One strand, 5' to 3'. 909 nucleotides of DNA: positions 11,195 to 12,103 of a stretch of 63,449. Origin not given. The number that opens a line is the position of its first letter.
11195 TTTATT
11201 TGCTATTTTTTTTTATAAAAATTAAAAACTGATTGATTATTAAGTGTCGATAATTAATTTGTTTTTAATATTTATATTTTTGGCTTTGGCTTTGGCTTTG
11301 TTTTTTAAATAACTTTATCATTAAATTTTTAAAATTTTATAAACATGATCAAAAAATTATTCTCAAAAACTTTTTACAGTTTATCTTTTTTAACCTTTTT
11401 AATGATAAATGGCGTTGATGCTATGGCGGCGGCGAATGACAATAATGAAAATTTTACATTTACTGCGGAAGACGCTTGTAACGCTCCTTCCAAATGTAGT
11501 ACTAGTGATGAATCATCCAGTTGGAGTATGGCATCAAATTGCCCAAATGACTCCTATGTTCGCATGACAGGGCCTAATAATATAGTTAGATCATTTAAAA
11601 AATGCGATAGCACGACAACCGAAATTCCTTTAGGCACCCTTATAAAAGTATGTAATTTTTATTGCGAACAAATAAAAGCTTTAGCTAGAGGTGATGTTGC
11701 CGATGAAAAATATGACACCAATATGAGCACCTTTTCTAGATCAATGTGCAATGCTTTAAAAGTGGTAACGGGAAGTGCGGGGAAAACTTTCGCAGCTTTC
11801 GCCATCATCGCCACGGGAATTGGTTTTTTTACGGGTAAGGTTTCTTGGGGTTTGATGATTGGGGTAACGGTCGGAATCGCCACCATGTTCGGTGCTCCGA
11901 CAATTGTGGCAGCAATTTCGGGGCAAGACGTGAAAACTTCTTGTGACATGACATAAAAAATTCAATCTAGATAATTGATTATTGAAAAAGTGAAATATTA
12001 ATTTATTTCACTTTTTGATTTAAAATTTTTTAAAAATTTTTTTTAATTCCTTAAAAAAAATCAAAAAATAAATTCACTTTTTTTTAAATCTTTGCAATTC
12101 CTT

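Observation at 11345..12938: Tandem VirB2-like pilin paralogs with conserved ends and a hypervariable eight-cysteine insert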

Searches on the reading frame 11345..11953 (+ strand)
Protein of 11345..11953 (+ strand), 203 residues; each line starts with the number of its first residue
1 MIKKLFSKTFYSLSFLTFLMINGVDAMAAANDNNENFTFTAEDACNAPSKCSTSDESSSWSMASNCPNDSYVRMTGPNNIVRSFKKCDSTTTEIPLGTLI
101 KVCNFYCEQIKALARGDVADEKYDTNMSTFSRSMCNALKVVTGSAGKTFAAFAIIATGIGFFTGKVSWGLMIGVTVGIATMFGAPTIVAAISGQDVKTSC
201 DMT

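Call 4: search_protein_families(library=pfam, proteins=[window:11345-11953:+], max_evalue=1)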
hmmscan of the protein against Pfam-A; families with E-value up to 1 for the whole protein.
window:11345-11953:+ (203 aa): 3 families
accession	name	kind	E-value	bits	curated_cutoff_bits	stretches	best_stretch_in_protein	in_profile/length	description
PF04956.18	TrbC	-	1.5e-10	41.6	27.9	1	128-191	35-98/98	TrbC/VIRB2 pilin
PF15757.10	Amelotin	-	0.068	13.2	27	1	27-96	129-194/195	Amelotin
PF11808.13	PhoR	-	0.42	11.5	27.1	1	148-179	8-39/86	Phosphate regulon sensor protein PhoR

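Call 5: search_protein_families(library=ncbifam, proteins=[window:11345-11953:+], max_evalue=1)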
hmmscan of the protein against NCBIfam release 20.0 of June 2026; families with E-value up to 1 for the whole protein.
window:11345-11953:+ (203 aa): 2 families
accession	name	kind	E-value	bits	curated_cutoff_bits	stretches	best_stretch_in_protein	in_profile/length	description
NF010431.0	PRK13857.1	equivalog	4.7e-07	29.8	103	1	130-193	58-118/120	pilin major subunit VirB2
NF006218.0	PRK08343.1-4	subfamily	0.27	10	383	1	118-179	314-375/392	preprotein translocase subunit SecD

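Call 7: find_homologous_proteins(query=window:11345-11953:+)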
Query window:11345-11953:+ (203 aa): 942 proteins with E <= 0.001 among 1205 candidates; the best 120 are listed.
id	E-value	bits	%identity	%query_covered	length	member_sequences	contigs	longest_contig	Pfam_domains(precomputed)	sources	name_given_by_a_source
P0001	5.8e-129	445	100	100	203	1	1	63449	PF04956.19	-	-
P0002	2.5e-119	414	95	100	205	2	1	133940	PF04956.19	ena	-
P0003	1.6e-114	398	90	100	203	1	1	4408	PF04956.19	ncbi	-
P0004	8.1e-110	383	88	100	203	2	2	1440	PF04956.19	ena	-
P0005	1.9e-108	378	85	100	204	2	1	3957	PF04956.19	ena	-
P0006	2.8e-106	371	84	100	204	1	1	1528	PF04956.19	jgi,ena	jgi:type IV secretory pathway VirB2 component (pilin)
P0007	4.6e-106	371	84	100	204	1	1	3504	PF04956.19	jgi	jgi:type IV secretory pathway VirB2 component (pilin)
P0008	1.6e-104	365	83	100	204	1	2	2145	PF04956.19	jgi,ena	jgi:type IV secretory pathway VirB2 component (pilin)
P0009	1.6e-97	343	81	100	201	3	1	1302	PF04956.19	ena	-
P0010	1.7e-97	343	81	100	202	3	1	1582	PF04956.19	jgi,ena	-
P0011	9.6e-97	340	81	100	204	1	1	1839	PF04956.19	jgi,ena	jgi:type IV secretory pathway VirB2 component (pilin)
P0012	1.8e-96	339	80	100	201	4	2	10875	PF04956.19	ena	-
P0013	7.0e-88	311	80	91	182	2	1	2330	PF04956.19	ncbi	-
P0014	4.2e-87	309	74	100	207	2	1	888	PF04956.19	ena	-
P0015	1.5e-86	307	75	100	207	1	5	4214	PF04956.19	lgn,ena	-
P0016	1.7e-82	294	71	100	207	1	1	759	PF04956.19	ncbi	-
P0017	3.2e-71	257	92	64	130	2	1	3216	PF04956.19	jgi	jgi:type IV secretory pathway VirB2 component (pilin)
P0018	3.7e-67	244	63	99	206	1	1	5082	PF04956.19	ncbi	-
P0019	2.6e-66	241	60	99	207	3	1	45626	PF04956.19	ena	-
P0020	2.3e-65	238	60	99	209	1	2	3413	PF04956.19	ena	-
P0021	1.3e-64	235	61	99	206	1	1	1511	PF04956.19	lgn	-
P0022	1.8e-64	235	58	99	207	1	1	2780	PF04956.19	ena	-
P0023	2.9e-64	234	60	100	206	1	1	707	PF04956.19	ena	-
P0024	6.9e-62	227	57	100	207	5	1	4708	PF04956.19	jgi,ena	jgi:type IV secretory pathway VirB2 component (pilin)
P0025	1.4e-61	225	56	100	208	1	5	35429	PF04956.19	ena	-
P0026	5.6e-61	224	57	100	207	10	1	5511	PF04956.19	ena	-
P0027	1.2e-60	223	57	98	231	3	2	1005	PF04956.19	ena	-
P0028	4.1e-60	221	58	100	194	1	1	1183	PF04956.19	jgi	-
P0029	4.2e-60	221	58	100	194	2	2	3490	PF04956.19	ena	-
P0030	6.6e-60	220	55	100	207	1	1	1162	PF04956.19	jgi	jgi:hypothetical protein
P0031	7.0e-60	220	56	100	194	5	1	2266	PF04956.19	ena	-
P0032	9.7e-60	220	56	100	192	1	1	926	PF04956.19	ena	-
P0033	6.6e-59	217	57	100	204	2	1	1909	PF04956.19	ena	-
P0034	2.2e-58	215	56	100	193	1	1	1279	PF04956.19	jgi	-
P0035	2.3e-58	215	58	100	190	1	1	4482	PF04956.19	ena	-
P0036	2.4e-58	215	57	100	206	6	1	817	PF04956.19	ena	-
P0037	2.6e-58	215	57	100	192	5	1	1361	PF04956.19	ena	-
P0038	4.2e-58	214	55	100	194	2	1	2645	PF04956.19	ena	-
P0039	5.1e-58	214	57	100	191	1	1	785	PF04956.19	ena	-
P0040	1.1e-57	213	58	97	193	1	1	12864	PF04956.19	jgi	-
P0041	7.1e-57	210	55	100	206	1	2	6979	PF04956.19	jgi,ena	jgi:type IV secretory pathway VirB2 component (pilin)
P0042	8.8e-57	210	56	100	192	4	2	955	PF04956.19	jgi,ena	jgi:type IV secretory pathway VirB2 component (pilin)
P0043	1.1e-56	209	56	100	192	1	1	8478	PF04956.19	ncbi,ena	-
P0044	1.6e-56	209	55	100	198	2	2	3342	PF04956.19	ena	-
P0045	1.6e-56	209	56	100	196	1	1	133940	PF04956.19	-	-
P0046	2.0e-56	209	56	100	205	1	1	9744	PF04956.19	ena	-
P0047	3.3e-56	208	56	99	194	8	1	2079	PF04956.19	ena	-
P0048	3.9e-56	208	55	100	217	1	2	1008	PF04956.19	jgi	-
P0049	9.0e-56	207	53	100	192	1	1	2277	PF04956.19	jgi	jgi:type IV secretory pathway VirB2 component (pilin)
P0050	2.4e-55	205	55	100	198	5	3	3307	PF04956.19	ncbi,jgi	jgi:type IV secretory pathway VirB2 component (pilin)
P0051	1.2e-54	203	56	99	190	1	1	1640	PF04956.19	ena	-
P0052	1.5e-54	203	54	100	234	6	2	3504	PF04956.19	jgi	jgi:type IV secretory pathway VirB2 component (pilin)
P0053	4.2e-54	201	54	97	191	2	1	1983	PF04956.19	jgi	-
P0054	5.9e-54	201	52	100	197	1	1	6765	PF04956.19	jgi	-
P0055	2.5e-51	192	53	99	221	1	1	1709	PF04956.19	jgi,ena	-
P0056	3.8e-51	191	65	67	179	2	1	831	PF04956.19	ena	-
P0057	2.6e-48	182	57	77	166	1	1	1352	PF04956.19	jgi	jgi:type IV secretory pathway VirB2 component (pilin)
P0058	7.8e-46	174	55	85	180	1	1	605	PF04956.19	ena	-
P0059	2.3e-45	173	56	77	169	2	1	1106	PF04956.19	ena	-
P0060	1.4e-37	147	50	98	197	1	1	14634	PF04956.19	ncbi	-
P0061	4.4e-36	142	86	41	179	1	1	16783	PF04956.19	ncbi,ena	-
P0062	2.0e-35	140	45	97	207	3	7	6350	PF04956.19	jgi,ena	jgi:type IV secretory pathway VirB2 component (pilin)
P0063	3.1e-35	140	60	59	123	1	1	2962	PF04956.19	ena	-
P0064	3.3e-35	139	44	98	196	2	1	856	PF04956.19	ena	-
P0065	3.5e-35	139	80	42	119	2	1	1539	PF04956.19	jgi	-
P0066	3.8e-35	139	75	45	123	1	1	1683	PF04956.19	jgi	-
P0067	5.5e-35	139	82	41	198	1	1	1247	PF04956.19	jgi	-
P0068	7.8e-35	138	60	59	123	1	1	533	PF04956.19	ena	-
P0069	8.3e-35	138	46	96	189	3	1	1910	PF04956.19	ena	-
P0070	9.5e-35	138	74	45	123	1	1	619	PF04956.19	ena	-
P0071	1.1e-34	138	74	45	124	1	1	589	PF04956.19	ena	-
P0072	1.1e-34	138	44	97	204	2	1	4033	PF04956.19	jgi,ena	jgi:type IV secretory pathway VirB2 component (pilin)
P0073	1.8e-34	137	76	42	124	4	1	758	PF04956.19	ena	-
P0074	2.1e-34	137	49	98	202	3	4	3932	PF04956.19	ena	-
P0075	3.3e-34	136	42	96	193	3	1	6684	PF04956.19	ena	-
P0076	3.4e-34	136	46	96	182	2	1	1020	PF04956.19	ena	-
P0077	4.4e-34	136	39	97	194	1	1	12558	PF04956.19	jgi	jgi:type IV secretory pathway VirB2 component (pilin)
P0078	4.9e-34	136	82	41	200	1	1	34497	PF04956.19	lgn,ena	-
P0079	6.1e-34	135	75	45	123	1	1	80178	PF04956.19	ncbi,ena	-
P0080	8.6e-34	135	47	98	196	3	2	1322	PF04956.19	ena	-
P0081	1.0e-33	135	72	45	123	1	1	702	PF04956.19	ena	-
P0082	1.1e-33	135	73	45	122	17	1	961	PF04956.19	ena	-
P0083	1.2e-33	134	74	44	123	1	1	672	PF04956.19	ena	-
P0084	1.7e-33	134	73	45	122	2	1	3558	PF04956.19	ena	-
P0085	1.7e-33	134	56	50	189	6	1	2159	PF04956.19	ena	-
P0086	1.9e-33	134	73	45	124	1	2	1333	PF04956.19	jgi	-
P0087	1.9e-33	134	69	49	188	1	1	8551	PF04956.19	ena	-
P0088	2.3e-33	133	73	45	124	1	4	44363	PF04956.19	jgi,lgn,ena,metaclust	jgi:type IV secretory pathway VirB2 component (pilin)|metaclust:\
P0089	2.4e-33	133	73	45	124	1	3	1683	PF04956.19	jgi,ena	jgi:type IV secretory pathway VirB2 component (pilin)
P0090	2.7e-33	133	42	96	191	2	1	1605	PF04956.19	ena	-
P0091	2.8e-33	133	72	45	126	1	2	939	PF04956.19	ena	-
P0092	3.1e-33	133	48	75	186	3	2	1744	PF04956.19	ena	-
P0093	3.2e-33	133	59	59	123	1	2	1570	PF04956.19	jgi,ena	jgi:type IV secretory pathway VirB2 component (pilin)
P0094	3.3e-33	133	72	45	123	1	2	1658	PF04956.19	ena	-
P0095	3.4e-33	133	73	45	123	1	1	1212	PF04956.19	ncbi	-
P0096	3.7e-33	133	73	45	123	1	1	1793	PF04956.19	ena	-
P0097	3.8e-33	133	73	45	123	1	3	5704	PF04956.19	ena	-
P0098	3.8e-33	133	73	45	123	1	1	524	PF04956.19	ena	-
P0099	3.8e-33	133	72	46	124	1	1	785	PF04956.19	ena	-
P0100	3.9e-33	133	72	45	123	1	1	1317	PF04956.19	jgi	-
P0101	3.9e-33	133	73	45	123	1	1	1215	PF04956.19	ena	-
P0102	4.2e-33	133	73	45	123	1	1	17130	PF04956.19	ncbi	-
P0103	4.6e-33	133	74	45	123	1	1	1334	PF04956.19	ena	-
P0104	4.8e-33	132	56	66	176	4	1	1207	PF04956.19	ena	-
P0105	5.1e-33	132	73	45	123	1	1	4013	PF04956.19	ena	-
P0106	5.3e-33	132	74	43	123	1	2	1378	PF04956.19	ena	-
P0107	5.3e-33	132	73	45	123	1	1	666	PF04956.19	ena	-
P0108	5.3e-33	132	73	45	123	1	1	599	PF04956.19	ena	-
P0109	5.7e-33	132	72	45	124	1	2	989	PF04956.19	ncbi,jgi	jgi:type IV secretory pathway VirB2 component (pilin)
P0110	5.8e-33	132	73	45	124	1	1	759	PF04956.19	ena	-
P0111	5.8e-33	132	75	43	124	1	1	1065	PF04956.19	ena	-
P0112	5.9e-33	132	73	45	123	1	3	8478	PF04956.19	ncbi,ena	-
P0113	5.9e-33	132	59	61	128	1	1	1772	PF04956.19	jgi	jgi:type IV secretory pathway VirB2 component (pilin)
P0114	6.4e-33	132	73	45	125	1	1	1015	PF04956.19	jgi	-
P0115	6.6e-33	132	75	43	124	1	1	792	PF04956.19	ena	-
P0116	7.0e-33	132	60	50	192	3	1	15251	PF04956.19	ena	-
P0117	7.5e-33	132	58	59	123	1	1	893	PF04956.19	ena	-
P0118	7.7e-33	132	73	45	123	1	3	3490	PF04956.19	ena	-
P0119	7.8e-33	132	59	58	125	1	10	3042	PF04956.19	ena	-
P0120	8.8e-33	132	73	44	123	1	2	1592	PF04956.19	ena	-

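Call 8: search_solved_structures(query=window:11345-11953:+, max_evalue=10, show_alignments=2)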
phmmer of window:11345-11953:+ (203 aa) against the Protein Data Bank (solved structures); distinct sequences matched with E-value up to 10: 7.
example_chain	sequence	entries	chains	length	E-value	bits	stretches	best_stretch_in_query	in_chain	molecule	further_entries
8exh_A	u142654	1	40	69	0.00014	24.9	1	132-192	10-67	Protein virB2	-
8cue_1A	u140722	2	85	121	0.00051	23.1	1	129-193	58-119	Protein virB2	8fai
3og3_A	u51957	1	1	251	0.25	14.3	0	119-195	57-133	Imidazole glycerol phosphate synthase subunit hisF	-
9yml_H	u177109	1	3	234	0.31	14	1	143-189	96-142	RRr20_wk72_07 Fab heavy chain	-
3tdn_A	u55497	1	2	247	0.54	13.2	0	119-195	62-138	FLR SYMMETRIC ALPHA-BETA TIM BARREL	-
4j9j_A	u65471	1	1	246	0.89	12.5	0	115-194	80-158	Imidazole glycerol phosphate synthase subunit HisF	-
4fx7_A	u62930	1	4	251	1.1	12.1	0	121-194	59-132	Imidazole glycerol phosphate synthase subunit HisF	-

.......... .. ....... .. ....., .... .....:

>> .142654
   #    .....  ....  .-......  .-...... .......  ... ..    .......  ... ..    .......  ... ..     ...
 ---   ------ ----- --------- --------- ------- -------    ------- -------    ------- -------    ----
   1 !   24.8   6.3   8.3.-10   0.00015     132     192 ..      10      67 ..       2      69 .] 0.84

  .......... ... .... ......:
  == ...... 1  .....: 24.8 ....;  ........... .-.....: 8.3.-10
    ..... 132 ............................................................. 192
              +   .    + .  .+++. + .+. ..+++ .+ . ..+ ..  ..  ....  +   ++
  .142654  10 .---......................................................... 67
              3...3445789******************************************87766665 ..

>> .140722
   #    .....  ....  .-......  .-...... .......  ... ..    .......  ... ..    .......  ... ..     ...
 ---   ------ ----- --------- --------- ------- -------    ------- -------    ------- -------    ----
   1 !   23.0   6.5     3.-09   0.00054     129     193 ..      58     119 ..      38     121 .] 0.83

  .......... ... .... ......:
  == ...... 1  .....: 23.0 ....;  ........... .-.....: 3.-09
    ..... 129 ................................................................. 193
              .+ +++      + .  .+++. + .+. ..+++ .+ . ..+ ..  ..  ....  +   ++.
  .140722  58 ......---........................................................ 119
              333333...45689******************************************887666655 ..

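Call 13: find_related_loci(query=A2, collection=genome_contigs, flank=10000)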
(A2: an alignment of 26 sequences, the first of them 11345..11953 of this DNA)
Query A2 (203 aa) in genome_contigs; peptide patterns used: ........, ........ (x = any residue, [..] = any of these).
597 stretches matched a pattern (row limit reached: there are more); 34 encode a relative of the query (tblastn E <= 1e-3); 34 distinct loci.
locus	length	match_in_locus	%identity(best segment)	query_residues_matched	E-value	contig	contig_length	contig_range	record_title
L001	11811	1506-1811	67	102-202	4e-37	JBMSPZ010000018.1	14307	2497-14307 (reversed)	MAG: Rickettsiales bacterium isolate ARD_V6_S4_100percent_par_metabat.26 NODE_2407_length_14307_cov_4.674291, whole geno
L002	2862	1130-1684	42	8-202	2e-36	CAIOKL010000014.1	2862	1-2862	MAG: uncultured Alphaproteobacteria bacterium isolate KT_bin-2925 genome assembly, contig: bin-2925:014/290, whole genom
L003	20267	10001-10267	66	114-202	5e-36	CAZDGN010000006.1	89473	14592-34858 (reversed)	MAG TPA_asm: uncultured Rickettsia sp. isolate binchicken_co298_55 genome assembly, contig: NODE_287_length_89473_cov_10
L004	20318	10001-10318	61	98-202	5e-35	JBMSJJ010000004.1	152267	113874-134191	MAG: Rickettsiales bacterium isolate ARD_V9_S7_50percent_par_metabat.34 NODE_9_length_152267_cov_10.951351, whole genome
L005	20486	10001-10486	46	53-202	4e-35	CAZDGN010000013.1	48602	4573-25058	MAG TPA_asm: uncultured Rickettsia sp. isolate binchicken_co298_55 genome assembly, contig: NODE_1106_length_48602_cov_9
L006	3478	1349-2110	62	96-202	2e-34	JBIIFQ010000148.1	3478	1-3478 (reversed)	MAG: Rickettsiales bacterium isolate ME2001-06-04pf_3300042445_group1_bin221 Rohwer_bin1990_scaffold_36513_c1, whole gen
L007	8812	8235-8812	60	103-202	8e-34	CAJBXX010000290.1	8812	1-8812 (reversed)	MAG: uncultured Alphaproteobacteria bacterium isolate Loc090402-7m_bin-1117 genome assembly, contig: bin-1117:290/317, w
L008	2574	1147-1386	69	123-202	3e-32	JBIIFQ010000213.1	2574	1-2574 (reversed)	MAG: Rickettsiales bacterium isolate ME2001-06-04pf_3300042445_group1_bin221 Rohwer_bin1990_scaffold_59754_c1, whole gen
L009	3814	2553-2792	68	123-202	5e-32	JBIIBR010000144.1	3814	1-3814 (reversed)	MAG: Rickettsiales bacterium isolate ME2000-06-20pf_3300042868_group1_bin62 Rohwer_bin1989_scaffold_42913_c1, whole geno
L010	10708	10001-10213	76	124-194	2e-29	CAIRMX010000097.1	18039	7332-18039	MAG: uncultured Alphaproteobacteria bacterium isolate ErkenSummer_bin-0736 genome assembly, contig: bin-0736:097/173, wh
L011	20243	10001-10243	65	112-195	2e-28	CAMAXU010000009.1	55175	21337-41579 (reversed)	MAG: Rickettsia typhi isolate ME-21oct19-9 genome assembly, contig: ME-21oct19-C699, whole genome shotgun sequence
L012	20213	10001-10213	72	124-194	2e-28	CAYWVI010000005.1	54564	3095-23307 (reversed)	MAG TPA_asm: uncultured Rhizobium sp. isolate SRP285395_co1_350 genome assembly, contig: NODE_719_length_54564_cov_6.948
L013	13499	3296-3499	74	133-201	3e-28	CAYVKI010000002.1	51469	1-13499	MAG TPA_asm: uncultured Rhizobium sp. isolate SRP285395_co1_351 genome assembly, contig: NODE_802_length_51469_cov_5.306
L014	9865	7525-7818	53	98-195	9e-28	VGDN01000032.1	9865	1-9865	MAG: Alphaproteobacteria bacterium isolate M_DeepCast_50m_m1_063 M_DeepCast_50m_m1_063_Ga0194121_10012545, whole genome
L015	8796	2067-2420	47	80-195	7e-28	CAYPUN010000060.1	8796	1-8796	MAG TPA_asm: uncultured Rickettsia sp. isolate SRP286056_co2_541 genome assembly, contig: NODE_13547_length_8796_cov_7.5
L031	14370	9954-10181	63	125-200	6e-21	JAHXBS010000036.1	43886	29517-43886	MAG: Rickettsiales bacterium isolate C-132 NODE_18_length_43887_cov_29_ID_35, whole genome shotgun sequence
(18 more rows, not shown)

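Call 25: find_encoding_contigs(protein=P0002, flank=10000, max_places=3)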
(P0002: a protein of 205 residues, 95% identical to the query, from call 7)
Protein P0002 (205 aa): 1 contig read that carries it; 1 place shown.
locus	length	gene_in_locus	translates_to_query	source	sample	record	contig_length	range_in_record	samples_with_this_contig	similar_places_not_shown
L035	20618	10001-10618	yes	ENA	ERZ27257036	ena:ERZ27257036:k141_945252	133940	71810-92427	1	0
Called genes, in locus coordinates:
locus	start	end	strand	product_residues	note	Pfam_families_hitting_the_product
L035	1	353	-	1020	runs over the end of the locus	PF00873:ACR_tran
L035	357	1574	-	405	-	PF02321:OEP (weak)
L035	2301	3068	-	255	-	PF01510:Amidase_2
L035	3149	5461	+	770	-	PF00390:malic, PF03949:Malic_M, PF01515:PTA_PTB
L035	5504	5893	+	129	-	-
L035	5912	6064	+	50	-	PF07896:DUF1674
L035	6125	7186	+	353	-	PF13483:Lactamase_B_3, PF12706:Lactamase_B_2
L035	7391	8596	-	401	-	PF00162:PGK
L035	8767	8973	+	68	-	-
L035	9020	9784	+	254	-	PF01738:DLH, PF02129:Peptidase_S15, PF20434:BD-FAE (faint), PF00561:Abhydrolase_1, PF12697:Abhydrolase_6 (faint), PF20408:Abhydrolase_11 (faint), PF12146:Hydrolase_4, PF00326:Peptidase_S9 (faint)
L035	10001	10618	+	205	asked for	PF04956:TrbC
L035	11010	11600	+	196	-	PF04956:TrbC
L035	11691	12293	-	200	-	PF00156:Pribosyltran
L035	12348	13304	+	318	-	PF01380:SIS, PF00571:CBS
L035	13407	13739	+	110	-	-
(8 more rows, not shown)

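Call 29: find_related_loci(query=A3, collection=metagenome_contigs, flank=4000)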
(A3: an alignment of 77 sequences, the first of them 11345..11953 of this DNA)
Query A3 (203 aa) in metagenome_contigs; peptide patterns used: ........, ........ (x = any residue, [..] = any of these).
600 stretches matched a pattern (row limit reached: there are more); 45 encode a relative of the query (tblastn E <= 1e-3); 45 distinct loci.
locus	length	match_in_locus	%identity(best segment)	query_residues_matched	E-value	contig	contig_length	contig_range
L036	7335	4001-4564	58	1-197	4e-66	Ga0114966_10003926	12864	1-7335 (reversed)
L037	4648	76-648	50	4-201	1e-46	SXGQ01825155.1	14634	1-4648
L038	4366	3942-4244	69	103-202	4e-39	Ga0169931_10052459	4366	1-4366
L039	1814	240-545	67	102-202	9e-38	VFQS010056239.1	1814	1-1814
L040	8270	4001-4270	68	111-200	4e-36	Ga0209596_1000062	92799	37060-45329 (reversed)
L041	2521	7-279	67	111-202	6e-36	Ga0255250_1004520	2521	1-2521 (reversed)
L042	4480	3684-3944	67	114-200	1e-35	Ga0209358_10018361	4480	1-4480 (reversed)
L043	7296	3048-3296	70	120-202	2e-35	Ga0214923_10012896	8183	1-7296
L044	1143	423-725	61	103-202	2e-36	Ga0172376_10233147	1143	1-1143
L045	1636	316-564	66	120-202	1e-33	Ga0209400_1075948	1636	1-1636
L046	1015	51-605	39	1-202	1e-32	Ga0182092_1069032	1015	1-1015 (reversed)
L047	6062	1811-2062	64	118-201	1e-31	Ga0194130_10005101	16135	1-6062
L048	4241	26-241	74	130-201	3e-30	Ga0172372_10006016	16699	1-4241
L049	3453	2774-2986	76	124-194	6e-30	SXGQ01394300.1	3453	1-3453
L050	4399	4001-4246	66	119-201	3e-29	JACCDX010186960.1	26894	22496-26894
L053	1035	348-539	78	130-193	6e-30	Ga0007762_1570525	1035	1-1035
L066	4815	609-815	59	127-195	7e-25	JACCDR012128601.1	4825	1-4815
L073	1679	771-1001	53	124-200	3e-22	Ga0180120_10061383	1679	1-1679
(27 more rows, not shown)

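Call 30: predict_structure(alignment_id=A3)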
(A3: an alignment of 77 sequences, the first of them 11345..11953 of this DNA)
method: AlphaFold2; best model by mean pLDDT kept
length: 203 residues; sequences in the alignment: 77
mean_pLDDT: 62.3   pTM: 0.40
mean pLDDT of the five models: 62.3, 57.7, 57.5, 56.8, 54.5
residues with pLDDT >= 90: 0; 70-90: 70; 50-70: 95; < 50: 38
segments of 3 or more residues with pLDDT < 50: 122-127, 183-203
pLDDT, mean of each block of 10 residues (from residue 1): 66 79 59 70 75 58 62 78 75 75 82 67 50 52 50 54 53 55 47 46 42
secondary structure, 60 per line:
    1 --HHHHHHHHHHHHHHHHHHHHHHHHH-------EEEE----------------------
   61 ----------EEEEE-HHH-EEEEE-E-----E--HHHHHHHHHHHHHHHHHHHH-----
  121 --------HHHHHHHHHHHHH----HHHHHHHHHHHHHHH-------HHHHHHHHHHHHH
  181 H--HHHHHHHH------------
elements in order: H3-27 E35-38 E71-75 E81-85 H96-115 H129-141 H146-160 H168-181 H184-191
